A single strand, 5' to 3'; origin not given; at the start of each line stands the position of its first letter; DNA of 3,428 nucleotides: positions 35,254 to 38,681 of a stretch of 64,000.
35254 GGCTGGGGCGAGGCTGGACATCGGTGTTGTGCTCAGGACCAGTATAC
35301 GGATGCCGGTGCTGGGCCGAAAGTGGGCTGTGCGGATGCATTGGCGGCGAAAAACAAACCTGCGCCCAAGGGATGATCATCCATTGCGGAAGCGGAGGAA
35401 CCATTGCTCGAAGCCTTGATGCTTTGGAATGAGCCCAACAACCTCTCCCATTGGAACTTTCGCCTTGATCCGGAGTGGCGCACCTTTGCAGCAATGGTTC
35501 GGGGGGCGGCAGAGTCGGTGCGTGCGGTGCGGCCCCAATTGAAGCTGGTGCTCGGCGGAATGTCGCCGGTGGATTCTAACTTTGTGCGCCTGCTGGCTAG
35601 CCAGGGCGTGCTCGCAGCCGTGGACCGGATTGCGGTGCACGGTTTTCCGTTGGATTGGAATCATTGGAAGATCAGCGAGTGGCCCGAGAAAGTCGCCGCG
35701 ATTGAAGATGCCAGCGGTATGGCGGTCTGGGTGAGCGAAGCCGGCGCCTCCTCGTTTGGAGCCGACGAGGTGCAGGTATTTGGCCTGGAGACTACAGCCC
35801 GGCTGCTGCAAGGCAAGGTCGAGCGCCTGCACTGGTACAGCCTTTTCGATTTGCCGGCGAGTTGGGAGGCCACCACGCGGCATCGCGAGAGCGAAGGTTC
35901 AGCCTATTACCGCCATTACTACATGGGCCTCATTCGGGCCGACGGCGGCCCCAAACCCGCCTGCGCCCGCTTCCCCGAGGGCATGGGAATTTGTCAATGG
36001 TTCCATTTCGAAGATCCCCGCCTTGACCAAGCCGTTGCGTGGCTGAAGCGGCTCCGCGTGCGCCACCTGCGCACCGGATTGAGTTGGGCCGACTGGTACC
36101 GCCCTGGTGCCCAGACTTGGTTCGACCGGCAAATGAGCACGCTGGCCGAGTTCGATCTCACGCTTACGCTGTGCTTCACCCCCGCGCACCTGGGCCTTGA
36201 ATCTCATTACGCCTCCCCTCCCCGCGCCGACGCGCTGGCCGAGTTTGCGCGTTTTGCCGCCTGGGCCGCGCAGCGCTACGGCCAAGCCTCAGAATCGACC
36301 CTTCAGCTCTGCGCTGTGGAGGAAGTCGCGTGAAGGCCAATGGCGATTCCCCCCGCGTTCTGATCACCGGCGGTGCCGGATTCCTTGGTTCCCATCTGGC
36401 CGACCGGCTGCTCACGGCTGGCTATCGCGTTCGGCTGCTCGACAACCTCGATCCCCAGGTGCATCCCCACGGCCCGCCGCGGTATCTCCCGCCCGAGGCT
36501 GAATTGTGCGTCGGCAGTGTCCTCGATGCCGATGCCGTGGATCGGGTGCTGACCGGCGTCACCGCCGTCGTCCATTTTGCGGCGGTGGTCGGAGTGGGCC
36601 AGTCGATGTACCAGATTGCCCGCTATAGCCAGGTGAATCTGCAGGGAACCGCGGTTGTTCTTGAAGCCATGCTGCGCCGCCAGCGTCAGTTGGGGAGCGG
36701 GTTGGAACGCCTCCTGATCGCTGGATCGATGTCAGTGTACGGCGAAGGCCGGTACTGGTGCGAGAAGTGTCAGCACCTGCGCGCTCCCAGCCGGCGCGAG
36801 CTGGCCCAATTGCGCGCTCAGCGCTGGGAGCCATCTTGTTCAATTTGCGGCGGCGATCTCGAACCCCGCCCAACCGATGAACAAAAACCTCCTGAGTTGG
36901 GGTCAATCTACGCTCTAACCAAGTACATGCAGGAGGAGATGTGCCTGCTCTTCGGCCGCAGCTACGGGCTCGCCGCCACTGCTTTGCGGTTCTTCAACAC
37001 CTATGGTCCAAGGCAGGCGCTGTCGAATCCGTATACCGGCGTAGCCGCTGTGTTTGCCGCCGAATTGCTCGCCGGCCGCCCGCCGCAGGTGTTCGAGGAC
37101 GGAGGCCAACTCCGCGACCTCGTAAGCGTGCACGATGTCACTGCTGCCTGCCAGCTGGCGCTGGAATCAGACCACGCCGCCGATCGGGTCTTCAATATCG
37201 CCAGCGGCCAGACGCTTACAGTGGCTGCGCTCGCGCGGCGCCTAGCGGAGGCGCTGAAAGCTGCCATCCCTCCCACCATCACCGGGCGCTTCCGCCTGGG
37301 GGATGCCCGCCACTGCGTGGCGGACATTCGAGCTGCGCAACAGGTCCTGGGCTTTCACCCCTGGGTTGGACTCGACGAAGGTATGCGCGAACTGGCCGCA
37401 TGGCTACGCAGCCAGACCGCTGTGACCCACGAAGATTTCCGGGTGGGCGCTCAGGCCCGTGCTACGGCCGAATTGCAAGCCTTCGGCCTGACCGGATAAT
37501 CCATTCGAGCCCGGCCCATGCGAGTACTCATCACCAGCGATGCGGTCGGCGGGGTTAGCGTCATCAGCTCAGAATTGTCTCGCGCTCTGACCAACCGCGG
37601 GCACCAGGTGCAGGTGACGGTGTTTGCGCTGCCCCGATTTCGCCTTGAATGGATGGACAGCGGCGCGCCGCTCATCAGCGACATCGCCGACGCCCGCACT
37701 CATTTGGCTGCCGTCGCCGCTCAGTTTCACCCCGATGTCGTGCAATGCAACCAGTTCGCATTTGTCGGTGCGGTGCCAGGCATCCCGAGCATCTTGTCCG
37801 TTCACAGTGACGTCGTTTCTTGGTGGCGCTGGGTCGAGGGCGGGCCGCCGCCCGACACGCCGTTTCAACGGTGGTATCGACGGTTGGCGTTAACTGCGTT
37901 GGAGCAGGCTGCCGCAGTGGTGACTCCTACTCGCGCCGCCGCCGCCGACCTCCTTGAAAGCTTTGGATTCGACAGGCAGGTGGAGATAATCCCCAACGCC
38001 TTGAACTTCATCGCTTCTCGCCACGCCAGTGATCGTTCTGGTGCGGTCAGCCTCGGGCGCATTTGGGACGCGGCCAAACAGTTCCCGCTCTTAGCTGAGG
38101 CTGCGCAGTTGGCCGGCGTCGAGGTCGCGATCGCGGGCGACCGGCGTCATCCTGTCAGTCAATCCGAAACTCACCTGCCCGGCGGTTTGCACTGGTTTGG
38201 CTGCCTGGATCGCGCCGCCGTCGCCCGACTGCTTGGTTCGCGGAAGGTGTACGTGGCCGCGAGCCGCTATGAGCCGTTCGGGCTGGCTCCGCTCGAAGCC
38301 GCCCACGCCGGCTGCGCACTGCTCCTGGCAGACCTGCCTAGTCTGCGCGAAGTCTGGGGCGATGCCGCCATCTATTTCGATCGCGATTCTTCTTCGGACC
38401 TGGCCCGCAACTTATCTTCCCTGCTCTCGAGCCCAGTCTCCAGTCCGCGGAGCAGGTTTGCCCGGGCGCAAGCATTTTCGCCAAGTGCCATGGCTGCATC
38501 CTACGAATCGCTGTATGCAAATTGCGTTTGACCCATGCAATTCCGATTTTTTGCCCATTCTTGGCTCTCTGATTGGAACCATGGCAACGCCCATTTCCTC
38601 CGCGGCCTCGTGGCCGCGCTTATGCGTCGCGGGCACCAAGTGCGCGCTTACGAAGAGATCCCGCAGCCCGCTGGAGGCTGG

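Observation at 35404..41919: Six-gene operon of soluble proteins only, with three tandem CgeB-like glycosyltransferase paralogues and no export or priming machinery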

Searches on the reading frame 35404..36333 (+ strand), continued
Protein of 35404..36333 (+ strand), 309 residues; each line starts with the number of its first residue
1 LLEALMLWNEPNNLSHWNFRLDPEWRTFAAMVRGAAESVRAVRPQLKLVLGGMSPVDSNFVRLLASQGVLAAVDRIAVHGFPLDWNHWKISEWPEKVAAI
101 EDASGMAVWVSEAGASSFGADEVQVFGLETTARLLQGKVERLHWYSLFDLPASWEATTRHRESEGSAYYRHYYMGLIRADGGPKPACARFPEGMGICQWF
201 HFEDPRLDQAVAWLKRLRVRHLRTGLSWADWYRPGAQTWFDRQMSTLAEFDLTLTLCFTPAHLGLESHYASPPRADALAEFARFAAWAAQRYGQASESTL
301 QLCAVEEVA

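Call 81: search_protein_families(library=padloc, proteins=[window:35404-36333:+], max_evalue=0.001)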
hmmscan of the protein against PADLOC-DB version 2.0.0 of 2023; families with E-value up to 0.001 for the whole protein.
window:35404-36333:+ (309 aa): 0 families

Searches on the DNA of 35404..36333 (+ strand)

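Call 68: search_dna_similar(query=L087:14001-14963:+, collection=plasmids, mode=near, max_rows=60)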
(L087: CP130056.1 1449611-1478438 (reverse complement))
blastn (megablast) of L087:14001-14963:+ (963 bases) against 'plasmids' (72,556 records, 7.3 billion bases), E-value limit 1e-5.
Records with a match: 81; places in all: 81; records where one place covers at least 80% of the query: 81.
Best place of each record, by identity: >=99% 44; 95-99% 7; 80-90% 15; 60-80% 15.
By first word of the organism name: Sinorhizobium 66; Roseomonas 9; Paracoccus 4; Rhizobium 1; Azospirillum 1.
By predicted mobility (MOB-suite, as given by PLSDB): mobilizable 58; non-mobilizable 21; conjugative 2.
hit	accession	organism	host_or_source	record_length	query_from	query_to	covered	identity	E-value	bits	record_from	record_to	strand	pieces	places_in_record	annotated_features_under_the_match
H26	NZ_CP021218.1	Sinorhizobium meliloti RU11/001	-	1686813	1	963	100%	100.0%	0e+0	1779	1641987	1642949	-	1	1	none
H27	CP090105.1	Sinorhizobium meliloti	Medicago,Cell culture,Plant nodule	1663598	1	963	100%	100.0%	0e+0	1779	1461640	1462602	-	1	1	beta-xylosidase | Coenzyme F420 hydrogenase/dehydrogenase, beta subunit C-terminal ...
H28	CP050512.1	Sinorhizobium meliloti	Medicago sativa,cell culture,root nodule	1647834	1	963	100%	100.0%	0e+0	1779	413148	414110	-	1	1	beta-xylosidase | coenzyme F420 hydrogenase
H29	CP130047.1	Sinorhizobium meliloti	Medicago,Cell culture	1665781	1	963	100%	100.0%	0e+0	1779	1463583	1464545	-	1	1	beta-xylosidase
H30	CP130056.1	Sinorhizobium meliloti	Medicago,Cell culture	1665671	1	963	100%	100.0%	0e+0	1779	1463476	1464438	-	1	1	beta-xylosidase | Coenzyme F420 hydrogenase/dehydrogenase, beta subunit C-terminal ...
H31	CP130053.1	Sinorhizobium meliloti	Medicago,Cell culture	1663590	1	963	100%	100.0%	0e+0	1779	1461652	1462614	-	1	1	beta-xylosidase | Coenzyme F420 hydrogenase/dehydrogenase, beta subunit C-terminal ...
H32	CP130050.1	Sinorhizobium meliloti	Medicago,Cell culture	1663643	1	963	100%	100.0%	0e+0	1779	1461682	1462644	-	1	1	beta-xylosidase | Coenzyme F420 hydrogenase/dehydrogenase, beta subunit C-terminal ...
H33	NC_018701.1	Sinorhizobium meliloti Rm41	-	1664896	1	963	100%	99.9%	0e+0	1773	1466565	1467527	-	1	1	none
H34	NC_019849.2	Sinorhizobium meliloti GR4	-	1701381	1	963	100%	99.9%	0e+0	1773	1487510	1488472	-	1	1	none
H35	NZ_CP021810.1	Sinorhizobium meliloti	Medicago sativa,Single Cell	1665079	1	963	100%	99.9%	0e+0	1773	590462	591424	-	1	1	none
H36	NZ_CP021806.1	Sinorhizobium meliloti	Medicago truncatula,Single Cell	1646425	1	963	100%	99.9%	0e+0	1773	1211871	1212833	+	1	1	none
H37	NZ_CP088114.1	Sinorhizobium meliloti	cell culture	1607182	1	963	100%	99.9%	0e+0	1773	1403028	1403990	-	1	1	none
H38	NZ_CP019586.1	Sinorhizobium meliloti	Medicago arborea,tissue sample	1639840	1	963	100%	99.8%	0e+0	1768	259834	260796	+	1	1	none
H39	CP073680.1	Sinorhizobium meliloti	Medicago truncatula,cell culture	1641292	1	963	100%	99.8%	0e+0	1768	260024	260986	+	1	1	beta-xylosidase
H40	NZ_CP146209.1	Sinorhizobium meliloti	-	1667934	1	963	100%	99.8%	0e+0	1768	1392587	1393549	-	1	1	none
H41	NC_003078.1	Sinorhizobium meliloti 1021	-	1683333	1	963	100%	99.7%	0e+0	1762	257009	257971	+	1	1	none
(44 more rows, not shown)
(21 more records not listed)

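Call 69: get_annotated_region(hit=H41, flank=13000)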
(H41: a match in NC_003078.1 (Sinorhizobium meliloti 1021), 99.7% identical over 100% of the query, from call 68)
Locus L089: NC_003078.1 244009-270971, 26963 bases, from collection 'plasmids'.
description: Sinorhizobium meliloti 1021 plasmid pSymB, complete sequence
organism: Sinorhizobium meliloti 1021 (NCBI taxid 266834)
taxonomy: Bacteria; Pseudomonadota; Alphaproteobacteria; Hyphomicrobiales; Rhizobiaceae; Sinorhizobium; Sinorhizobium meliloti; Sinorhizobium meliloti 1021
host: -; source: -; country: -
typing (MOB-suite, as given by PLSDB): mobilizable; relaxase MOBQ
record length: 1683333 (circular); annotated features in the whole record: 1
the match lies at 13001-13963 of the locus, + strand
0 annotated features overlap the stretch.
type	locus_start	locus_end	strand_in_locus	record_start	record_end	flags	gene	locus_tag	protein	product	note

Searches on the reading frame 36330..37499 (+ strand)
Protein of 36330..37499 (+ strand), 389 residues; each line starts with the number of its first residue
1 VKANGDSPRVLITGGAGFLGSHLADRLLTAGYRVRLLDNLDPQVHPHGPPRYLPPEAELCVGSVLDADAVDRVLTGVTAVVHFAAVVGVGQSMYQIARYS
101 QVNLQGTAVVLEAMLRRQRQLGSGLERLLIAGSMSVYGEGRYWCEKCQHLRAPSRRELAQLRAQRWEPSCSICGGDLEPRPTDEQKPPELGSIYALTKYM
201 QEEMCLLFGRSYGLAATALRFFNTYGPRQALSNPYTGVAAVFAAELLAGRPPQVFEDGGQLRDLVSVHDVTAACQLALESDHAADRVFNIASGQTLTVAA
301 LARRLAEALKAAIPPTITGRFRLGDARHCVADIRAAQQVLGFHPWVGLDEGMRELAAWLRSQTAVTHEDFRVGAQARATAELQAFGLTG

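Call 4: search_protein_families(library=pfam, proteins=[window:36330-37499:+], max_evalue=0.01)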
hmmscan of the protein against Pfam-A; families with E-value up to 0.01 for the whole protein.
window:36330-37499:+ (389 aa): 7 families
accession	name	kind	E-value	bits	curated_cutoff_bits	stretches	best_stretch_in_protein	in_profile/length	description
PF01370.27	Epimerase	-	1.1e-47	162.9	20.9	2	10-141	1-123/240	NAD dependent epimerase/dehydratase family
PF16363.11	GDP_Man_Dehyd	-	9e-39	134.3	27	2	11-139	1-135/332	GDP-mannose 4,6 dehydratase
PF01073.25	3Beta_HSD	-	5.6e-14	52.3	22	1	11-116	1-105/280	3-beta hydroxysteroid dehydrogenase/isomerase family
PF07993.18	NAD_binding_4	-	3.6e-07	30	20.1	1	65-239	77-216/258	Male sterility protein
PF13460.12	NAD_binding_10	-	4.3e-06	27.1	27.2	1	14-139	1-104/184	NAD(P)H-binding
PF02719.21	Polysacc_synt_2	-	5.2e-06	26.3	20.2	1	10-116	1-117/293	Polysaccharide biosynthesis protein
PF04321.23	RmlD_sub_bind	-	0.0016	18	27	1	9-117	2-92/287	RmlD substrate binding domain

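Call 5: search_protein_families(library=ncbifam, proteins=[window:36330-37499:+], max_evalue=0.01)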
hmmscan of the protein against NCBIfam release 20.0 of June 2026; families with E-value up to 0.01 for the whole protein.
window:36330-37499:+ (389 aa): 30 families (the best 25 are shown)
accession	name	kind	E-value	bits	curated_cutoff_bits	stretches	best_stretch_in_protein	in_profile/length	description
TIGR01179.1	galE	equivalog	1.7e-33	115.9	262.3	2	9-140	1-128/332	UDP-glucose 4-epimerase GalE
TIGR04180.1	EDH_00030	hypoth_equivalog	5.5e-30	104.5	475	2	10-148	1-136/297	NAD-dependent 4,6-dehydratase LegB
TIGR01181.1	dTDP_gluc_dehyt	equivalog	7.6e-28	97.5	365.1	2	176-363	131-315/321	dTDP-glucose 4,6-dehydratase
NF011728.1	PRK15181.1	equivalog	2.2e-20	73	760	1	181-359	152-337/348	Vi polysaccharide biosynthesis UDP-N-acetylglucosaminuronic acid C-4 epimerase TviC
TIGR02197.1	heptose_epim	equivalog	4.5e-19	68.8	274.6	2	190-360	134-314/316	ADP-glyceromanno-heptose 6-epimerase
NF007956.0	PRK10675.1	subfamily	4.2e-15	55.7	394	1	9-139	2-130/338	UDP-glucose 4-epimerase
TIGR03466.1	HpnA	hypoth_equivalog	1e-14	54.2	367.65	1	9-116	2-102/327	hopanoid-associated sugar epimerase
NF042422.1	oxyalk_red_OleD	equivalog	2.3e-13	50.2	580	1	9-137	2-114/329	2-alkyl-3-oxoalkanoate reductase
NF043036.1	ErythonDh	equivalog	1.4e-11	44.1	325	1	9-139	2-131/321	D-erythronate dehydrogenase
NF042423.1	oxyalk_red_Shew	equivalog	4.9e-11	42.3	580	1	8-115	9-106/331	2-alkyl-3-oxoalkanoate reductase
NF007490.0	PRK10084.1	subfamily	2e-09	36.9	649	1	9-121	2-118/361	dTDP-glucose 4,6-dehydratase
NF008360.0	PRK11150.1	equivalog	2.9e-09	36.6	452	1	215-304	161-249/310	ADP-glyceromanno-heptose 6-epimerase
NF004520.0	PRK05865.1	equivalog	2.7e-08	32.2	1509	1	9-115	2-91/854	sugar epimerase family protein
NF007582.0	PRK10217.1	equivalog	3.4e-08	33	698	1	191-315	157-279/355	dTDP-glucose 4,6-dehydratase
NF008872.0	PRK11908.1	equivalog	9.5e-08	31.5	294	1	193-310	148-272/349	bifunctional UDP-4-keto-pentose/UDP-xylose synthase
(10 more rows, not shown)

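Call 14: search_solved_structures(query=window:36330-37499:+, max_evalue=0.00001, show_alignments=1)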
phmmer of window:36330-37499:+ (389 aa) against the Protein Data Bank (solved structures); distinct sequences matched with E-value up to 0.00001: 91 (the best 60 are shown).
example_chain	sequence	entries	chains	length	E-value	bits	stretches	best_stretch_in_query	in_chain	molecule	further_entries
6wjb_A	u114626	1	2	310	3e-39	138.4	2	162-355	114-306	NAD-dependent epimerase/dehydratase family protein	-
6wj9_A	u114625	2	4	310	2.7e-38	135.2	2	168-355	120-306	NAD-dependent epimerase/dehydratase family protein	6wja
4zrm_A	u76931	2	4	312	3.4e-38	134.9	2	171-360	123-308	UDP-glucose 4-epimerase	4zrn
6kv9_A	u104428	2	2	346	1.6e-34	122.8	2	188-369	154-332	MoeE5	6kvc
6dnt_A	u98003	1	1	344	6.5e-32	114.2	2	193-362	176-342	NAD-dependent epimerase/dehydratase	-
10ke_A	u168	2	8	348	3.3e-28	102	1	159-359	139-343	Capsular polysaccharide biosynthesis protein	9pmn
7ys8_A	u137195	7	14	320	4.3e-27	98.4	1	178-363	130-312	UDP-glucose 4-epimerase | UDP-glucose 4-epimerase along with EC 5.1.3.2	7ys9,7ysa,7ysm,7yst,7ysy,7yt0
3ru7_A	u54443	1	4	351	5.2e-26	94.8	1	174-358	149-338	WbgU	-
2p5u_A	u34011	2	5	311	5.5e-26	94.7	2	178-354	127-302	UDP-glucose 4-epimerase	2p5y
3ru9_A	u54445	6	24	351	6.4e-26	94.5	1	167-358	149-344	WbgU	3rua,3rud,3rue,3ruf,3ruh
3lu1_A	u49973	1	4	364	7.3e-26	94.3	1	167-358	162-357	WbgU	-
3ruc_A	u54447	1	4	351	1.6e-24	89.9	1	167-358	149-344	WbgU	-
8vr2_A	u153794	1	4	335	4.1e-24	88.6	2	193-361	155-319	NAD-dependent epimerase/dehydratase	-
1r6d_A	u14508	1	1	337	2.8e-22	82.5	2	9-128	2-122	TDP-glucose-4,6-dehydratase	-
1r66_A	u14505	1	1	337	3.1e-22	82.4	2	9-114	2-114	TDP-glucose-4,6-dehydratase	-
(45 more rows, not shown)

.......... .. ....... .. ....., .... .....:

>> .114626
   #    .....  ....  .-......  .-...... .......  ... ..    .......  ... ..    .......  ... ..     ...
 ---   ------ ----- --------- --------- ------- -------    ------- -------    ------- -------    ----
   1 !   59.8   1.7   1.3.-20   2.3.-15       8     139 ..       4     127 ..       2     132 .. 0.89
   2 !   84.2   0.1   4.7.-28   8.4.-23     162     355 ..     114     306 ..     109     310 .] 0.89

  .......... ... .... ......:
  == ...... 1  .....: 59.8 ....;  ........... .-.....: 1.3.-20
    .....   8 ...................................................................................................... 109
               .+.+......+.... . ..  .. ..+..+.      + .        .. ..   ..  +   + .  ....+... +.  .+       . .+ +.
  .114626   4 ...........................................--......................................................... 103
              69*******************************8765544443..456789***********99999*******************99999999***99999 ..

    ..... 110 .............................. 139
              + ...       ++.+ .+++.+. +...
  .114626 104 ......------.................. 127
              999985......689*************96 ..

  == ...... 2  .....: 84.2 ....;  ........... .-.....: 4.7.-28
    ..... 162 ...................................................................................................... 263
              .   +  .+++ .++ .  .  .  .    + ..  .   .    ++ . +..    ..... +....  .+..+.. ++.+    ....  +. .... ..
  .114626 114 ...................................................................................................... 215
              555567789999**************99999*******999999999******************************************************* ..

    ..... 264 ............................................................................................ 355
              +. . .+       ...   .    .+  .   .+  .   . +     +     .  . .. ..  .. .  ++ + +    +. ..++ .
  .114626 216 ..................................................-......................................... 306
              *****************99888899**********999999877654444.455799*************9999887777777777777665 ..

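Call 81: search_protein_families(library=padloc, proteins=[window:36330-37499:+], max_evalue=0.001)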
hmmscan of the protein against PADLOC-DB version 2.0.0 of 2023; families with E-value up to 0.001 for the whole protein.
window:36330-37499:+ (389 aa): 0 families

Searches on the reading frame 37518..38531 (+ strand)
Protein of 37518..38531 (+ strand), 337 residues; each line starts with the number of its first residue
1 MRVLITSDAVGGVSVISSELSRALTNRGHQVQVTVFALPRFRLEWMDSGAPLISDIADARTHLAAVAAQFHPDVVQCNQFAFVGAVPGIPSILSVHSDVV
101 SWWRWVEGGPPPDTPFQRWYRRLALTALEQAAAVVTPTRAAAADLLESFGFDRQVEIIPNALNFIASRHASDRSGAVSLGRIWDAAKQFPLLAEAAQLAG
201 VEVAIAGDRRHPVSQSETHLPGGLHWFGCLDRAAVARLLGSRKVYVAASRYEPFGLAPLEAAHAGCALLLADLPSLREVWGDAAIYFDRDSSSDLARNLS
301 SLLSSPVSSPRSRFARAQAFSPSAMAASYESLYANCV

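Call 4: search_protein_families(library=pfam, proteins=[window:37518-38531:+], max_evalue=0.01)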
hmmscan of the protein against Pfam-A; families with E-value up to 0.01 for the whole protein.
window:37518-38531:+ (337 aa): 5 families
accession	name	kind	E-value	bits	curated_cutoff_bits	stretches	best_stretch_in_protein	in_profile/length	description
PF13439.12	Glyco_transf_4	-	1.4e-18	67.9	28.5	1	10-162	1-166/170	Glycosyltransferase Family 4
PF00534.26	Glycos_transf_1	-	1.2e-13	51.4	26.4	1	187-315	28-166/172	Glycosyl transferases group 1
PF13579.12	Glyco_trans_4_4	-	3.5e-13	50.6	29.7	1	11-160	1-157/158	Glycosyl transferase 4-like domain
PF13692.12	Glyco_trans_1_4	-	3.5e-12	47.2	27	1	179-304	7-141/142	Glycosyl transferases group 1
PF20706.3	GT4-conflict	-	3.1e-06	26.9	26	0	231-269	271-309/385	Family 4 Glycosyltransferase in conflict systems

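Call 5: search_protein_families(library=ncbifam, proteins=[window:37518-38531:+], max_evalue=0.01)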
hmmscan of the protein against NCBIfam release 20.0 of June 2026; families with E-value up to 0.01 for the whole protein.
window:37518-38531:+ (337 aa): 8 families
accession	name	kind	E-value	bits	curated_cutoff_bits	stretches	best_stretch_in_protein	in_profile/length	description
TIGR04047.1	MSMEG_0565_glyc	hypoth_equivalog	3.7e-09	36.1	259.85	1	221-314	256-350/373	MSMEG_0565 family glycosyltransferase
TIGR03999.1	thiol_BshA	equivalog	6.5e-09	35.2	273.7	2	233-335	264-372/375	N-acetyl-alpha-D-glucosaminyl L-malate synthase BshA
TIGR02149.1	glgA_Coryne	subfamily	8.3e-05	21.9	302.4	1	222-306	263-356/391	glycogen synthase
NF038255.1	exopoly_VpsD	equivalog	0.00035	19.5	300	1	218-336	259-379/381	VpsD family glycosyltransferase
NF041876.1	EPS_EpsE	equivalog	0.00068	19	400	1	217-311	271-367/389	exopolysaccharide biosynthesis GT4 family glycosyltransferase EpsE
NF053513.1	Gtran_IagA_BgsA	equivalog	0.00087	18.4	460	0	220-335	214-330/333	LTA glycolipid anchor biosynthesis glycosyltransferase, IagA/BgsA family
TIGR02095.1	glgA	subfamily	0.001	17.9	328.45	0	230-333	357-474/477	glycogen/starch synthase, ADP-glucose type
NF053787.1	GlcN_PG_synth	equivalog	0.0032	16.4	480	1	229-309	249-330/361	N-acetylglucosaminyl phosphatidylglycerol synthase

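Call 79: search_solved_structures(query=window:37518-38531:+, max_evalue=0.01)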
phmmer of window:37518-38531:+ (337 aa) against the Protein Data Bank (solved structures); distinct sequences matched with E-value up to 0.01: 3.
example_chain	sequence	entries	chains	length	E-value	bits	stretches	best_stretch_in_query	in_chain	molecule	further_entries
4n9w_A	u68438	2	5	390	9.1e-06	28.8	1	195-303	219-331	GDP-mannose-dependent alpha-(1-2)-phosphatidylinositol mannosyltransferase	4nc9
2gej_A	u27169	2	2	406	1e-05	28.6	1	195-303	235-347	PHOSPHATIDYLINOSITOL MANNOSYLTRANSFERASE (PimA)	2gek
6tvp_A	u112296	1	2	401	0.0025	20.7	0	223-310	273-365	Alpha-maltose-1-phosphate synthase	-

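Call 81: search_protein_families(library=padloc, proteins=[window:37518-38531:+], max_evalue=0.001)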
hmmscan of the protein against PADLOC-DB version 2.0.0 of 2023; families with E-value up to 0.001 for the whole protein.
window:37518-38531:+ (337 aa): 0 families
